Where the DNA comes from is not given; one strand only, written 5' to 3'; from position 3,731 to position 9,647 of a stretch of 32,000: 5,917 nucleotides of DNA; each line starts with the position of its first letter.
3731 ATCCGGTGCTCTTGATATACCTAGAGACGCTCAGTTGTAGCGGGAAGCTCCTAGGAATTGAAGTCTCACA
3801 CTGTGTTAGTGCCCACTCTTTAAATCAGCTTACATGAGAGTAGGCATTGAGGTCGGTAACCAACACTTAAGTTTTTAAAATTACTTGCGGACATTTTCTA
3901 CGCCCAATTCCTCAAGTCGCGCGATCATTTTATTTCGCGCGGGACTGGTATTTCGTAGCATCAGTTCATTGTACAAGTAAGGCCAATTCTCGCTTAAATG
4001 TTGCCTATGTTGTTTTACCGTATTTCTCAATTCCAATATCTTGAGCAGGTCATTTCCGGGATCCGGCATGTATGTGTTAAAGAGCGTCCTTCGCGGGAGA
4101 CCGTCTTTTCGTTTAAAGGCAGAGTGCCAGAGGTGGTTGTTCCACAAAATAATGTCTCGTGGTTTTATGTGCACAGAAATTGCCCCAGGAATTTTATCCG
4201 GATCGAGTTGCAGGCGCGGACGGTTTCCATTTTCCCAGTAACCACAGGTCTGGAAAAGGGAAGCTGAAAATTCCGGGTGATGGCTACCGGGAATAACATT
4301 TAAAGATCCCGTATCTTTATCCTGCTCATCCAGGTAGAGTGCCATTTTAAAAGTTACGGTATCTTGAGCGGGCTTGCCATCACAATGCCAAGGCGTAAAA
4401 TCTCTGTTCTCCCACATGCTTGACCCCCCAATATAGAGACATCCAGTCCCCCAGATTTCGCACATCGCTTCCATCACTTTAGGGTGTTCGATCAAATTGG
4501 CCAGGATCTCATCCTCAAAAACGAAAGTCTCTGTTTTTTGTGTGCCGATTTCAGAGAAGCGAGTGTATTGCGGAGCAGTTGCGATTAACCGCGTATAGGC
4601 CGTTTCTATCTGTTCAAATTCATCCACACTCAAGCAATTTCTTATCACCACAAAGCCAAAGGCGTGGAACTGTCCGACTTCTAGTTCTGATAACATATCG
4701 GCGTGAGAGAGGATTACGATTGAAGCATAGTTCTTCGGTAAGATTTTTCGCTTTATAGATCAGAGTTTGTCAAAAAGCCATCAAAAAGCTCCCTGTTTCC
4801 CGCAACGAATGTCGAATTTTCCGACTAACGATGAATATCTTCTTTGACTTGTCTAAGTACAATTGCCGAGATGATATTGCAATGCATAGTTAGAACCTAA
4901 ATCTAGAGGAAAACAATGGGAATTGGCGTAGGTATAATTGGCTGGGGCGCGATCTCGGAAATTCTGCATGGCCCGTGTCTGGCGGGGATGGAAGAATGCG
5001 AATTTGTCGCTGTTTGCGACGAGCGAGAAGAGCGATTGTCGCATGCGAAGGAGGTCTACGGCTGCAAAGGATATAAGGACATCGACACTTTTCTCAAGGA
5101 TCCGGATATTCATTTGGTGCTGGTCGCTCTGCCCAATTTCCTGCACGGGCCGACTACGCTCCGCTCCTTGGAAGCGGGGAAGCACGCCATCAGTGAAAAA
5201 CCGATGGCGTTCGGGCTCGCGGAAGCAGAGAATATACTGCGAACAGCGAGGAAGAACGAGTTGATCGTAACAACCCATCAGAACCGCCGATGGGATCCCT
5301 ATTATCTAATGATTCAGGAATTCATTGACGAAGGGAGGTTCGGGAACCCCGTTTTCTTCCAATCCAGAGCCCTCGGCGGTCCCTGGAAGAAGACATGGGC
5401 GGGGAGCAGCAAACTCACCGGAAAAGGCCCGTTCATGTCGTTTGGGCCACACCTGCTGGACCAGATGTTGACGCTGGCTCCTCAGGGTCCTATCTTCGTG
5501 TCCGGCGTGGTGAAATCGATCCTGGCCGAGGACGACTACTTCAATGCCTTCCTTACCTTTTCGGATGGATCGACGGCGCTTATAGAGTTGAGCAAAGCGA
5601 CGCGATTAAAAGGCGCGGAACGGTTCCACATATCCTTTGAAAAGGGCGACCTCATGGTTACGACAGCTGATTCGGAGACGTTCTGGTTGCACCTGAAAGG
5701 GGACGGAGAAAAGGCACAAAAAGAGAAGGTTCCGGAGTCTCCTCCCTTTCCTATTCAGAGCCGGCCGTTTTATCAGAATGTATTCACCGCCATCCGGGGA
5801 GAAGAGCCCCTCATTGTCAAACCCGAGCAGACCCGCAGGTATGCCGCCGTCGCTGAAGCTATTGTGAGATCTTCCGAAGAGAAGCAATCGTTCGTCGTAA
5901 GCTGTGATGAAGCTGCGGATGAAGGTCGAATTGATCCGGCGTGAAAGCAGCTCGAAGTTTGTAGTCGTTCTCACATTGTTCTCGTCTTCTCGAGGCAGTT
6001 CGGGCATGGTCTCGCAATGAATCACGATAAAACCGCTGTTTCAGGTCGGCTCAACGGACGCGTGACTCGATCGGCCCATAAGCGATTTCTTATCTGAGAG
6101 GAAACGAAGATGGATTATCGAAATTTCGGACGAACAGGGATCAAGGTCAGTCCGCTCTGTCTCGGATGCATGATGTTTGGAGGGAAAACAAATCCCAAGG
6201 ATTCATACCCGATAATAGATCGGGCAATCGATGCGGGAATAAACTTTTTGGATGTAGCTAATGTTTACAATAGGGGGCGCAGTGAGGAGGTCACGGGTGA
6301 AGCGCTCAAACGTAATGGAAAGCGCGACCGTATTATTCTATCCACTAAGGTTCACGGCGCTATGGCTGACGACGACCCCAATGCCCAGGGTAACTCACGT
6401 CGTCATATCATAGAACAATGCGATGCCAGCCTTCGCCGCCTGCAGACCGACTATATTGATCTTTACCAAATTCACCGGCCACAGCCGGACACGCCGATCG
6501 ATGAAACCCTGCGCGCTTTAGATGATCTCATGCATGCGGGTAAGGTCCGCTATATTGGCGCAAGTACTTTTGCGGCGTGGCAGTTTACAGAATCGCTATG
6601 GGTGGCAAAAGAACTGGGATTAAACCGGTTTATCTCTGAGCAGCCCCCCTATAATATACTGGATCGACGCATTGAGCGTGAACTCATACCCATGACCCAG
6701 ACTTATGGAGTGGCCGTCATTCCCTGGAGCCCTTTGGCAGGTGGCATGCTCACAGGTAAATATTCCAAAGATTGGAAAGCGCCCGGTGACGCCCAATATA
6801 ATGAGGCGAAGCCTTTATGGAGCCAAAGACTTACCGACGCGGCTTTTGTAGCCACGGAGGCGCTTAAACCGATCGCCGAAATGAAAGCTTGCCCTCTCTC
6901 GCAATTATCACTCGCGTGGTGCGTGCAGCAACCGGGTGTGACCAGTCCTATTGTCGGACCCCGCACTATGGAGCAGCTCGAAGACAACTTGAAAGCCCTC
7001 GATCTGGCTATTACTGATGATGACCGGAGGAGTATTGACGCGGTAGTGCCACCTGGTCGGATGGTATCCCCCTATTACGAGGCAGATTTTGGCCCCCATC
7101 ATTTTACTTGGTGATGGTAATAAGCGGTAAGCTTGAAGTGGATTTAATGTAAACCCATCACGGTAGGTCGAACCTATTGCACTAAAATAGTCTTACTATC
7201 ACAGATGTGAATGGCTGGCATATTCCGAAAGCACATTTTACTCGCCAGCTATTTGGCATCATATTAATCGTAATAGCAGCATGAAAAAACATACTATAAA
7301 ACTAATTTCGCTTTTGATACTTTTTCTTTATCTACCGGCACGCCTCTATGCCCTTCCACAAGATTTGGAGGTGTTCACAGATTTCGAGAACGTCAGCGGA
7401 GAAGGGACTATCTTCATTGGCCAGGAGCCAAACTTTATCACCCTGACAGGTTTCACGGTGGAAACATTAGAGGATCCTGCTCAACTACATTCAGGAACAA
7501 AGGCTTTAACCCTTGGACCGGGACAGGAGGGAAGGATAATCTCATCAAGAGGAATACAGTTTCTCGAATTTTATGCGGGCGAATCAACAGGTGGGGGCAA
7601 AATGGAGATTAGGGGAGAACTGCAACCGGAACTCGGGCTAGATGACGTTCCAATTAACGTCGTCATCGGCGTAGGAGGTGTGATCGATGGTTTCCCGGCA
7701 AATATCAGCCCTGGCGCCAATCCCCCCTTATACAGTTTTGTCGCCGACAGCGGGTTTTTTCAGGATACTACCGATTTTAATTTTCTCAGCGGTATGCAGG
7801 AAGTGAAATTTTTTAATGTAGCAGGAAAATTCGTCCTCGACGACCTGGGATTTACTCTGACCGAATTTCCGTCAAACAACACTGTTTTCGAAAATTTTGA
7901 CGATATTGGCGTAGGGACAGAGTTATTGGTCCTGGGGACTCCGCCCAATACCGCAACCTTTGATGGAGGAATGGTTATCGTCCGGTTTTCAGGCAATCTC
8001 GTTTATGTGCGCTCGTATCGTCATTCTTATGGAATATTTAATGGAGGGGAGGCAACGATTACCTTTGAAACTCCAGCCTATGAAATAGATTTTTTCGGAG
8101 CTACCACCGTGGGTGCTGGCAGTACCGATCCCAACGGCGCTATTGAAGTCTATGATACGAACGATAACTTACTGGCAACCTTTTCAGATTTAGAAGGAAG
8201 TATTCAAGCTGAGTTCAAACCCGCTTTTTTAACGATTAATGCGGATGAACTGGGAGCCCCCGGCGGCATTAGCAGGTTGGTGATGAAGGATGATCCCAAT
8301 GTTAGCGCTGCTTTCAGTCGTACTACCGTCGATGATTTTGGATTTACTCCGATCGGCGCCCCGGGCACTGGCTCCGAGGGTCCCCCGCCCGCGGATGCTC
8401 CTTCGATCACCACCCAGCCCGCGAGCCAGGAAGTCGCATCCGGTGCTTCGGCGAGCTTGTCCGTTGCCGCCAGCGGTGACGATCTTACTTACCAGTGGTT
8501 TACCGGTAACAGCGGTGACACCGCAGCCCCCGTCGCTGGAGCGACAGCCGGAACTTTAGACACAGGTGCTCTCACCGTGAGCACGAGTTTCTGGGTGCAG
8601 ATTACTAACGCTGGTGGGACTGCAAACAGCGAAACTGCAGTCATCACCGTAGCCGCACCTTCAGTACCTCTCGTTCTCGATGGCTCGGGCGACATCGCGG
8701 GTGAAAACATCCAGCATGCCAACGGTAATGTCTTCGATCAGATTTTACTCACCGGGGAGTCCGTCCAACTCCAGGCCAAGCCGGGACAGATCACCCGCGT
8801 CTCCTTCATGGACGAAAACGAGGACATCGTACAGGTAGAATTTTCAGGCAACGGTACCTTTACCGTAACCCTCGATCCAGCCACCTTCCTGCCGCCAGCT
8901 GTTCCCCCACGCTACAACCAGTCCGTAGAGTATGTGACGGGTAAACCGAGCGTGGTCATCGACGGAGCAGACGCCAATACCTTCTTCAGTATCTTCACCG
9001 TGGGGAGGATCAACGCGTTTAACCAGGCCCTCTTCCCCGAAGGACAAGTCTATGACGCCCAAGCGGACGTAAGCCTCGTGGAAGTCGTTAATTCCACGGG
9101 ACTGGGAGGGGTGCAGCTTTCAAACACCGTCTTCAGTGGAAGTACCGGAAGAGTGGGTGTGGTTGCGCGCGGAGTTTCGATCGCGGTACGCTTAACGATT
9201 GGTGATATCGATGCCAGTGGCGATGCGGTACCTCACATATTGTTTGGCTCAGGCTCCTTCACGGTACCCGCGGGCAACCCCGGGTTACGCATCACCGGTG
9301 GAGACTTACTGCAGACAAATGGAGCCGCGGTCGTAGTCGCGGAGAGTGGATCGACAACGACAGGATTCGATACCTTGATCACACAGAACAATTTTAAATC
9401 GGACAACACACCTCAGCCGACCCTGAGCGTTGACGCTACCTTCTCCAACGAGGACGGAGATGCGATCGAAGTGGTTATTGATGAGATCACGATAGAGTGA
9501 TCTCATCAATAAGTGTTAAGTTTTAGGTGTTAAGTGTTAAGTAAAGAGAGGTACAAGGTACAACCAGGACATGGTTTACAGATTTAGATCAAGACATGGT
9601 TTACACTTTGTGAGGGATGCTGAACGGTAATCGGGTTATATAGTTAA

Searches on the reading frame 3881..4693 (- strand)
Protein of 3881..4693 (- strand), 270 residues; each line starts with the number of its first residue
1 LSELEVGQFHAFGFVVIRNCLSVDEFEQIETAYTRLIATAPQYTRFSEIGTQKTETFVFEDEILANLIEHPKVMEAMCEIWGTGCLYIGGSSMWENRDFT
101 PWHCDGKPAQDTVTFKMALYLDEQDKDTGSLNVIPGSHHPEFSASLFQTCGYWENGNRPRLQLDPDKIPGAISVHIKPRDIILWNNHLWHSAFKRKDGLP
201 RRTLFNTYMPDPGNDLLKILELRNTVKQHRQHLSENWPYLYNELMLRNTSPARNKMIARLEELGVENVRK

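Call 72: search_protein_families(library=pfam, proteins=[window:3881-4693:-], max_evalue=0.001)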
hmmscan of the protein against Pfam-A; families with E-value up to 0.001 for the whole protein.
window:3881-4693:- (270 aa): 1 family
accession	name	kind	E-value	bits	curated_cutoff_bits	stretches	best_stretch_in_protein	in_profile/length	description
PF05721.19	PhyH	-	1.3e-12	48.9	22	1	9-195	1-205/213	Phytanoyl-CoA dioxygenase (PhyH)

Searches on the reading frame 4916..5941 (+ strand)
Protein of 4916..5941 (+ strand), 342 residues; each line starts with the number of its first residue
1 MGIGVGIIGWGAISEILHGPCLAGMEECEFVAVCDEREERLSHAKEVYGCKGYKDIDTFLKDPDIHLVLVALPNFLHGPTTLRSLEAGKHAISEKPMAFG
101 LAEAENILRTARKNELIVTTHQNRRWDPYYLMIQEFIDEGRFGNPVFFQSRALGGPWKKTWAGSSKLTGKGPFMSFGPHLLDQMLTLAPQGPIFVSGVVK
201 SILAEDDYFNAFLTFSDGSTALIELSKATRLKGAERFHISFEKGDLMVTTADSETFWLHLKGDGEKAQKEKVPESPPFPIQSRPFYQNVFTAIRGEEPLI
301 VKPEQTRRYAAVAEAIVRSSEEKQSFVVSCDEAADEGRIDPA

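Call 72: search_protein_families(library=pfam, proteins=[window:4916-5941:+], max_evalue=0.001)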
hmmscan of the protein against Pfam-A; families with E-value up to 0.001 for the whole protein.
window:4916-5941:+ (342 aa): 3 families
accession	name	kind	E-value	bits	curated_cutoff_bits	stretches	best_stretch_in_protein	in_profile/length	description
PF01408.29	GFO_IDH_MocA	-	2.3e-24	86.8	24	1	3-120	1-118/120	Oxidoreductase family, NAD-binding Rossmann fold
PF22725.1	GFO_IDH_MocA_C3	-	1.4e-14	54.6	27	1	131-246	2-123/124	GFO/IDH/MocA C-terminal domain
PF02894.22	GFO_IDH_MocA_C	-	1.5e-14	54.8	22.9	1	135-324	2-214/218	Oxidoreductase family, C-terminal alpha/beta domain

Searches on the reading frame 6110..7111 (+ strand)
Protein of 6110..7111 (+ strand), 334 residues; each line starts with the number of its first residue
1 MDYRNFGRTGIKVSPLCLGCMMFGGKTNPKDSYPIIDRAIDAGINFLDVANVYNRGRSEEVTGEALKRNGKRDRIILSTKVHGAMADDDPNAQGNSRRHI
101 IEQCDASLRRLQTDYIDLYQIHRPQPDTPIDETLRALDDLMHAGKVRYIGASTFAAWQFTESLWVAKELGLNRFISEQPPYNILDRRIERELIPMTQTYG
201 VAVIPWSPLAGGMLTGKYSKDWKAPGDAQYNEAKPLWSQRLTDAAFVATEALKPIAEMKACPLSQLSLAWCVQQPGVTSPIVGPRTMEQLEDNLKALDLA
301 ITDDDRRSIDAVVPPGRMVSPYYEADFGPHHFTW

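Call 72: search_protein_families(library=pfam, proteins=[window:6110-7111:+], max_evalue=0.001)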
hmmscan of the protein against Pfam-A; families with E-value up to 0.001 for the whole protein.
window:6110-7111:+ (334 aa): 1 family
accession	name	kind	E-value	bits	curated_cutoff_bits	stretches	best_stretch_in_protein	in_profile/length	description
PF00248.27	Aldo_ket_red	-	1.6e-80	270.7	24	1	15-312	1-289/291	Aldo/keto reductase family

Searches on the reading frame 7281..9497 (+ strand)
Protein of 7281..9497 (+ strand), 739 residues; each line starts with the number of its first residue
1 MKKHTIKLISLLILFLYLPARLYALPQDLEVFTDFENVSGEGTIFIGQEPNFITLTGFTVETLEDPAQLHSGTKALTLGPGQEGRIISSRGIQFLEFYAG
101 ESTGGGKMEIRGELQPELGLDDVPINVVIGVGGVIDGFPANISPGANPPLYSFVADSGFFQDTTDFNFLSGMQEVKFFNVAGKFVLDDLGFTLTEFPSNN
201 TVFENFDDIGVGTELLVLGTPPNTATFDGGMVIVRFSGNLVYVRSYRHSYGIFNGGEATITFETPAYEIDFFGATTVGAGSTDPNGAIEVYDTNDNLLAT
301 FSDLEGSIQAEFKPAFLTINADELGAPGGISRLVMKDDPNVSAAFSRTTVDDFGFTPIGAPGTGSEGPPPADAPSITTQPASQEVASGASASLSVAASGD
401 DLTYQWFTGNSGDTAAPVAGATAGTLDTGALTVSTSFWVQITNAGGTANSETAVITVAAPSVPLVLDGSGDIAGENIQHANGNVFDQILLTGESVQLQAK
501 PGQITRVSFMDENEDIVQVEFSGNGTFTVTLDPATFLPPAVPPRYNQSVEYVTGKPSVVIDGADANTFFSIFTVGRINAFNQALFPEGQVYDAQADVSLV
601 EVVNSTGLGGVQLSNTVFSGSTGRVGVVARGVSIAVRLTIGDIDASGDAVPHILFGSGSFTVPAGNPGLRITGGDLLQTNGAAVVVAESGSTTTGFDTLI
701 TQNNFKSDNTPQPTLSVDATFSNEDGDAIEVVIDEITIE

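Call 10: search_protein_families(library=pfam, proteins=[window:7281-9497:+], max_evalue=0.00001)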
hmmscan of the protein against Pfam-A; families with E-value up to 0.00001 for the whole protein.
window:7281-9497:+ (739 aa): 1 family
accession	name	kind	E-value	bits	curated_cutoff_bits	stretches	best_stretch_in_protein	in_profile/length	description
PF19081.6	Ig_7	-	5.5e-09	36.6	27.3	1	374-457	4-80/84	Ig-like domain CHU_C associated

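Call 74: search_protein_families(library=padloc, proteins=[window:7281-9497:+], max_evalue=0.001)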
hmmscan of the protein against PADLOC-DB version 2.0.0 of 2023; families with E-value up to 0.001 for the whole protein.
window:7281-9497:+ (739 aa): 0 families
